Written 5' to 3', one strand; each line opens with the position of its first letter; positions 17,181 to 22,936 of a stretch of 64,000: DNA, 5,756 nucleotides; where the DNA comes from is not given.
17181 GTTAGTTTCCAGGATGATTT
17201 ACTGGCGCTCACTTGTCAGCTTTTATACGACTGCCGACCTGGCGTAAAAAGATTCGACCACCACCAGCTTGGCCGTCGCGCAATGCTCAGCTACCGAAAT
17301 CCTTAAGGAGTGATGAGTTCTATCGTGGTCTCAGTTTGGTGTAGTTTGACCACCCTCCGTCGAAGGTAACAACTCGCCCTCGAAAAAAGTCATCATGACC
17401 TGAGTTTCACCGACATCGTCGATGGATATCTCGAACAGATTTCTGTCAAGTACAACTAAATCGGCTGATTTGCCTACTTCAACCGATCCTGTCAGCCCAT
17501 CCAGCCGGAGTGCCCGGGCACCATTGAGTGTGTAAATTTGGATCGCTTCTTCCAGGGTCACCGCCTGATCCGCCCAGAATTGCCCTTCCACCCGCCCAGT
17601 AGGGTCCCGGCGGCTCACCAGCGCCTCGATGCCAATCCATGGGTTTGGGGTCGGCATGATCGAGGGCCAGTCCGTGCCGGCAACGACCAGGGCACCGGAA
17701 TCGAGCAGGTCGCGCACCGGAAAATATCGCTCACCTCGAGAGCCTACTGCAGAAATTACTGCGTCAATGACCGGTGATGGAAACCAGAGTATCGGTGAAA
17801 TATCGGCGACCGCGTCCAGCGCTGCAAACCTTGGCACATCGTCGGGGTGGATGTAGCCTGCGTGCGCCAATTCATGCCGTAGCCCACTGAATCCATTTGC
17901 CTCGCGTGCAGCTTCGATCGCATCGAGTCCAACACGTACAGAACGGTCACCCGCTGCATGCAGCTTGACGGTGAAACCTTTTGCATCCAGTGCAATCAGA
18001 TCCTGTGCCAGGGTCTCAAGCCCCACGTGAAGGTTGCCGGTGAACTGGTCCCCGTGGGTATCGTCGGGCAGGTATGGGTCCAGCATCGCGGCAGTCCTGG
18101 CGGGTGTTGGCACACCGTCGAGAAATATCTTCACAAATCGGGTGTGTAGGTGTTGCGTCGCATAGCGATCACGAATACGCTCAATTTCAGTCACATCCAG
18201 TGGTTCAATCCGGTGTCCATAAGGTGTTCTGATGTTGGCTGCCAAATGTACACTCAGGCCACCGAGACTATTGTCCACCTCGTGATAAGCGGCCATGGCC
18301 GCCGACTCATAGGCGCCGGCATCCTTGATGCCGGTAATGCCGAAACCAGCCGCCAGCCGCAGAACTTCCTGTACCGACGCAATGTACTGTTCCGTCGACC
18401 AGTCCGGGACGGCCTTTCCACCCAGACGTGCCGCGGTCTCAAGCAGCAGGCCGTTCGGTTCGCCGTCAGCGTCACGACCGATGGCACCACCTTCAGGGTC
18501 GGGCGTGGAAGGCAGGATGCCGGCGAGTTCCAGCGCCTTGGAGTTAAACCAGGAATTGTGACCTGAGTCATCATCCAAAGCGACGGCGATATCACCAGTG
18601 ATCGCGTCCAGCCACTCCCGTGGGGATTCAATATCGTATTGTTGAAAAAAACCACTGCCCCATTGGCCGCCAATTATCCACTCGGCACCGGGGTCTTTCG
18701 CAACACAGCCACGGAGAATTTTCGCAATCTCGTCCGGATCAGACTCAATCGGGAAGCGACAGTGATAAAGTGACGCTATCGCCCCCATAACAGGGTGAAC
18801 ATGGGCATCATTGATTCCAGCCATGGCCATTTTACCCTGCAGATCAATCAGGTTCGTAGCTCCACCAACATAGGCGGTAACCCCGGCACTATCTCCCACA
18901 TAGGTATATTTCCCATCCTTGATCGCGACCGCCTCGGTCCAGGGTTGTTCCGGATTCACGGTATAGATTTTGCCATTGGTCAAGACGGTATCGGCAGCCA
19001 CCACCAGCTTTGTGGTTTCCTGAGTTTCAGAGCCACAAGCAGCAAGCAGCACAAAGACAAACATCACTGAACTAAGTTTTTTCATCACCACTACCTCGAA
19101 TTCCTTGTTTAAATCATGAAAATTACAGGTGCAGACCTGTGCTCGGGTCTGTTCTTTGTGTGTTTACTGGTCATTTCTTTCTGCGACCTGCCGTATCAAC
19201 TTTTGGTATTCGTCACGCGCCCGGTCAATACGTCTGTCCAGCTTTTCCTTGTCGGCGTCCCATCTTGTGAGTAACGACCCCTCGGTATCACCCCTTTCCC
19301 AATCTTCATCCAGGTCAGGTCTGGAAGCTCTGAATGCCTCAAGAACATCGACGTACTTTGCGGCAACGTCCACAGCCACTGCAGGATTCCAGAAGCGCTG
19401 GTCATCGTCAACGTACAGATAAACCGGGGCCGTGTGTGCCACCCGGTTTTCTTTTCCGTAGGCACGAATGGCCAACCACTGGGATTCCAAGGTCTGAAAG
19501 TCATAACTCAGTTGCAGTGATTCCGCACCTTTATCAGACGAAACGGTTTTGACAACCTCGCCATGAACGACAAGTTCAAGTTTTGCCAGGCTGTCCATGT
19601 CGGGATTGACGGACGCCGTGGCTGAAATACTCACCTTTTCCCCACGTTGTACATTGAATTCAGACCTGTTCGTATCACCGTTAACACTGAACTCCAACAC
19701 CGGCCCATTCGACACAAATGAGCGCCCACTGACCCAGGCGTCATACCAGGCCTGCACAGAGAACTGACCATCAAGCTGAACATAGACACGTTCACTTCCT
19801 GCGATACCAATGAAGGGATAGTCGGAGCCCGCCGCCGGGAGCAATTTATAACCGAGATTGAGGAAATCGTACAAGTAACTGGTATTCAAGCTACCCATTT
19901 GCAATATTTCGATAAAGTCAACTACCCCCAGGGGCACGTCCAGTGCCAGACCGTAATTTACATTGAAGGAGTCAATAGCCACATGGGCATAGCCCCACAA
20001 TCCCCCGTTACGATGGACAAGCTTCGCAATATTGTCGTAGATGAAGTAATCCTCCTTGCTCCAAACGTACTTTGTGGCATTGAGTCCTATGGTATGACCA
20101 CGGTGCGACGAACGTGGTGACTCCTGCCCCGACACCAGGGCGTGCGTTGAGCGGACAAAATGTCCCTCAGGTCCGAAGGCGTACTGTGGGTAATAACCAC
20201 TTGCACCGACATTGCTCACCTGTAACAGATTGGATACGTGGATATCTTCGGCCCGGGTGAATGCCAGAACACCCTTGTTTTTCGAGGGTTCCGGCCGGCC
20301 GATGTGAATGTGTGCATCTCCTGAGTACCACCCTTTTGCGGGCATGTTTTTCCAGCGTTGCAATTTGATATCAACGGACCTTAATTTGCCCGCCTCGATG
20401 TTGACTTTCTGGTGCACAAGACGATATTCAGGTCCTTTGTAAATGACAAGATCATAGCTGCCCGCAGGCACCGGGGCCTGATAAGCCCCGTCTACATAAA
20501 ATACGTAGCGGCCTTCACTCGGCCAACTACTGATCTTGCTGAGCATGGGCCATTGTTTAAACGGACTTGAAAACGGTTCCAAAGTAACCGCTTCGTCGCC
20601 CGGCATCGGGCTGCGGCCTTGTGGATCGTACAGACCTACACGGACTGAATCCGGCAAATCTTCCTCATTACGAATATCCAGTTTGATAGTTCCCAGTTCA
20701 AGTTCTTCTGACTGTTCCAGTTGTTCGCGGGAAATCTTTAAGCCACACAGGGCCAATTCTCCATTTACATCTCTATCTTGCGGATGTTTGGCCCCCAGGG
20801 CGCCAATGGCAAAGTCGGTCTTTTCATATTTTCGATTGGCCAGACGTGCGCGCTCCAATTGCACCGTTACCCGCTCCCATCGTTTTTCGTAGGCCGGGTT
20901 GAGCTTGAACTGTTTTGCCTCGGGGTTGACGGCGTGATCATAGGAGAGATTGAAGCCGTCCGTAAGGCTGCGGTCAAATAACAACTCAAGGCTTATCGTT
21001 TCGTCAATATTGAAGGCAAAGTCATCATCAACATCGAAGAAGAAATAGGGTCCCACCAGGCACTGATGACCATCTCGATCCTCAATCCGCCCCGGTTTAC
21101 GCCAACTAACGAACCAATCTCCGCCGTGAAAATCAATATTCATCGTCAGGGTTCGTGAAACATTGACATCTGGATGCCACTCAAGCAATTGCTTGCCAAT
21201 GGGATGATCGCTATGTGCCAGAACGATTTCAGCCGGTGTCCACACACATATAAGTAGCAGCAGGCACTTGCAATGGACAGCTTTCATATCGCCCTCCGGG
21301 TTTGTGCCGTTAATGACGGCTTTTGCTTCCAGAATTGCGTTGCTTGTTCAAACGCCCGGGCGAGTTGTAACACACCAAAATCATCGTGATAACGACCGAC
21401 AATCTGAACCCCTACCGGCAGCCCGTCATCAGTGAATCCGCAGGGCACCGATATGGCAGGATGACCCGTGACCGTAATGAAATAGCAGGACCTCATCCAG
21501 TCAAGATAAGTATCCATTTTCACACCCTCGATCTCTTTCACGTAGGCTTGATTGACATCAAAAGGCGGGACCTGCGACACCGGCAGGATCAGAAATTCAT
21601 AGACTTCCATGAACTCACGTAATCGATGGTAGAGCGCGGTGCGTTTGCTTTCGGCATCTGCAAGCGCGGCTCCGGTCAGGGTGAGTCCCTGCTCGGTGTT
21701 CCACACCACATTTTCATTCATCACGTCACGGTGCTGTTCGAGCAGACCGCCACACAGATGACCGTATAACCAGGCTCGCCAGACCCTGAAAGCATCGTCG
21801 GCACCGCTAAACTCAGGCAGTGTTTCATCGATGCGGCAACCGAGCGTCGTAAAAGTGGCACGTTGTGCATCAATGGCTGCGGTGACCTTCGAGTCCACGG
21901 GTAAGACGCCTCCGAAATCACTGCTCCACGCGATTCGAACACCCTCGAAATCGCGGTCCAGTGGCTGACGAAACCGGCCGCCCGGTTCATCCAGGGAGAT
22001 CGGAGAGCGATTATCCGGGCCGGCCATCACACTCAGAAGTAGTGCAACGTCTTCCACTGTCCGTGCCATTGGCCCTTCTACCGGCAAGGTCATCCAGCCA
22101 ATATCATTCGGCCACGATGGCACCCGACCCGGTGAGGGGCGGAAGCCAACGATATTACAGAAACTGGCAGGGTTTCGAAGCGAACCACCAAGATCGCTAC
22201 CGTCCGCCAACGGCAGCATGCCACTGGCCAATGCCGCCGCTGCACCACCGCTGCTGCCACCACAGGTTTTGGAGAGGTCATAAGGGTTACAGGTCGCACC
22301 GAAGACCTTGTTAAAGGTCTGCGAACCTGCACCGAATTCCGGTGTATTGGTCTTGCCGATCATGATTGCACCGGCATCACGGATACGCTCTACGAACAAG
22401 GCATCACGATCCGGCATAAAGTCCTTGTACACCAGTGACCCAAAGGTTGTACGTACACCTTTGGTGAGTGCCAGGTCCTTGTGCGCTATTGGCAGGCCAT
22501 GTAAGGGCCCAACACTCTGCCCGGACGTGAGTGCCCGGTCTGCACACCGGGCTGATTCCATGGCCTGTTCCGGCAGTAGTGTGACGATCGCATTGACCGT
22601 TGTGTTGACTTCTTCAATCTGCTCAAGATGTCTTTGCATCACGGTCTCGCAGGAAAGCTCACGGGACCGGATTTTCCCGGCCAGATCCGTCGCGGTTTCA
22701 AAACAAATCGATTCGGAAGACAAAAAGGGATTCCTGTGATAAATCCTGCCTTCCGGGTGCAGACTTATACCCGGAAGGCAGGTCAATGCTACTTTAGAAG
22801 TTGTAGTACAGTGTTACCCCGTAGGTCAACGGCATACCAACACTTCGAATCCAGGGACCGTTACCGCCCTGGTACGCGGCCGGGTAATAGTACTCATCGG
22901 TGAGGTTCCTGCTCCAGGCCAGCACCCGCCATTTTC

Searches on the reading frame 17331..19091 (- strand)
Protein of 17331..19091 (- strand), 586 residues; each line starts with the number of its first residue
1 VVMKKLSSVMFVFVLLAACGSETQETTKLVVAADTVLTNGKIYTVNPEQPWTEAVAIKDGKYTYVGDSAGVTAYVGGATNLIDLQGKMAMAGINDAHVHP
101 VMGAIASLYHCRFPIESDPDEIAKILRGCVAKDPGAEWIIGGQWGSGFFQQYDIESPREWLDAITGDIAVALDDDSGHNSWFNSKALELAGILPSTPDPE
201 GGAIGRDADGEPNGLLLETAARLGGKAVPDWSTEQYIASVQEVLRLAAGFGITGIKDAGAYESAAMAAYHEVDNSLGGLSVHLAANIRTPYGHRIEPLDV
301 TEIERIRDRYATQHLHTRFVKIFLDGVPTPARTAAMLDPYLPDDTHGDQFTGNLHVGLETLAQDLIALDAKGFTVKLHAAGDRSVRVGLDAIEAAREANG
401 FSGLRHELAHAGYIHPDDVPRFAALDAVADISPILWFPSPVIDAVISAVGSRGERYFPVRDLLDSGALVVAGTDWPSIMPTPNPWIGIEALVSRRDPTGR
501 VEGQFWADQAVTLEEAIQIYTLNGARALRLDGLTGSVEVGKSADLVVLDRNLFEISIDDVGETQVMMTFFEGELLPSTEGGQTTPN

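Call 51: search_protein_families(library=pfam, proteins=[window:17331-19091:-], max_evalue=0.00001)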
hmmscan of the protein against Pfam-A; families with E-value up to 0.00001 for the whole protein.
window:17331-19091:- (586 aa): 2 families
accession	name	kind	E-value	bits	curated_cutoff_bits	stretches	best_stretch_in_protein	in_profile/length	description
PF07969.17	Amidohydro_3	-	1.4e-85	289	29.7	1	81-574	2-470/472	Amidohydrolase family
PF01979.26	Amidohydro_1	-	9.1e-16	58.5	25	1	408-552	195-322/345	Amidohydrolase family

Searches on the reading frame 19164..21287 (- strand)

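Call 51: search_protein_families(library=pfam, proteins=[window:19164-21287:-], max_evalue=0.00001)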
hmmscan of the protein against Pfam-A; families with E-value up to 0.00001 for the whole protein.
window:19164-21287:- (707 aa): 0 families

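Call 93: search_protein_families(library=ncbifam, proteins=[window:19164-21287:-], max_evalue=0.00001)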
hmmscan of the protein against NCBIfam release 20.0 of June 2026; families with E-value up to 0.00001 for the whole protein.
window:19164-21287:- (707 aa): 1 family
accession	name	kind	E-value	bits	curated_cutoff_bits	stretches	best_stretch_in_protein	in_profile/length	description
NF038032.1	CehA_McbA_metalo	domain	4.9e-48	164.2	80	1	319-624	1-314/315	CehA/McbA family metallohydrolase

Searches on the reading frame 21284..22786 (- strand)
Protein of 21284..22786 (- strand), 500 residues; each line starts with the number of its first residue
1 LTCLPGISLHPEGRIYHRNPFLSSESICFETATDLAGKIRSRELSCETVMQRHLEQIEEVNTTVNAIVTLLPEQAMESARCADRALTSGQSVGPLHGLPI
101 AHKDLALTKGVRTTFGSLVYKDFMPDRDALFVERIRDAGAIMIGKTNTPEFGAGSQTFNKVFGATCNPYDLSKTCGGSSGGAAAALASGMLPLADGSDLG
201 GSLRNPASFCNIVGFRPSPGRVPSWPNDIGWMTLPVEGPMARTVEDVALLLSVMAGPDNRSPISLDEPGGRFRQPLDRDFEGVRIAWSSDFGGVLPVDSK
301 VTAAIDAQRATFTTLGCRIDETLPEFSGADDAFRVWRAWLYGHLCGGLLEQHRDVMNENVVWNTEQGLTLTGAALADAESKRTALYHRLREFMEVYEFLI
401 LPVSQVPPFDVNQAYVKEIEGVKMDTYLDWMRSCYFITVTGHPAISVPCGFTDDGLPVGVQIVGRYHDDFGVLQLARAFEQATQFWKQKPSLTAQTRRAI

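Call 93: search_protein_families(library=ncbifam, proteins=[window:21284-22786:-], max_evalue=0.00001)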
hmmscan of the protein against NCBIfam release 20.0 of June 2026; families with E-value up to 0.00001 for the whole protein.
window:21284-22786:- (500 aa): 26 families (the best 25 are shown)
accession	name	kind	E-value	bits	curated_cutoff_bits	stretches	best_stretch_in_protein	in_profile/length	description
NF005686.0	PRK07486.1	subfamily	1.1e-170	568.5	465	1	23-493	7-483/486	amidase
NF004815.0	PRK06169.1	equivalog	1.2e-114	383.5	506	1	30-491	10-467/471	amidase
NF004816.0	PRK06170.1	equivalog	4.3e-93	312.6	503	1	24-489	6-488/493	amidase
NF005687.0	PRK07487.1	subfamily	1.2e-91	307.9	428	1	31-485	9-458/468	amidase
NF005450.0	PRK07042.1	equivalog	2.3e-90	303.3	458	1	31-492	8-461/464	amidase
NF004717.0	PRK06061.1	equivalog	1.2e-78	265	498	1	28-495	15-479/483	amidase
NF009119.0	PRK12470.1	equivalog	3.6e-77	260.4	498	1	27-491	6-460/462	amidase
TIGR00132.1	gatA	equivalog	5.1e-74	249.7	481.1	2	38-322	4-284/466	Asp-tRNA(Asn)/Glu-tRNA(Gln) amidotransferase subunit GatA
NF005688.0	PRK07488.1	equivalog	6.2e-68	229.8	532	2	27-263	8-243/474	indoleacetamide hydrolase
NF006631.0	PRK09201.1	equivalog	2.7e-67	227.5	461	1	30-483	7-455/466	AtzE family amidohydrolase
TIGR02715.1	amido_AtzE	subfamily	3e-65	220.9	425.75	1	32-481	2-446/452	AtzE family amidohydrolase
NF005565.0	PRK07235.1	subfamily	6e-58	196.7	545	2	86-324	79-319/506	amidase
NF006006.0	PRK08137.1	equivalog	3.5e-57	194.4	534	2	32-318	36-330/529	amidase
NF005460.0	PRK07056.1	subfamily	1.7e-52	178.9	447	1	32-484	10-454/457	amidase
NF005099.0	PRK06529.1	equivalog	7.3e-51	173.4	505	1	28-266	2-236/484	amidase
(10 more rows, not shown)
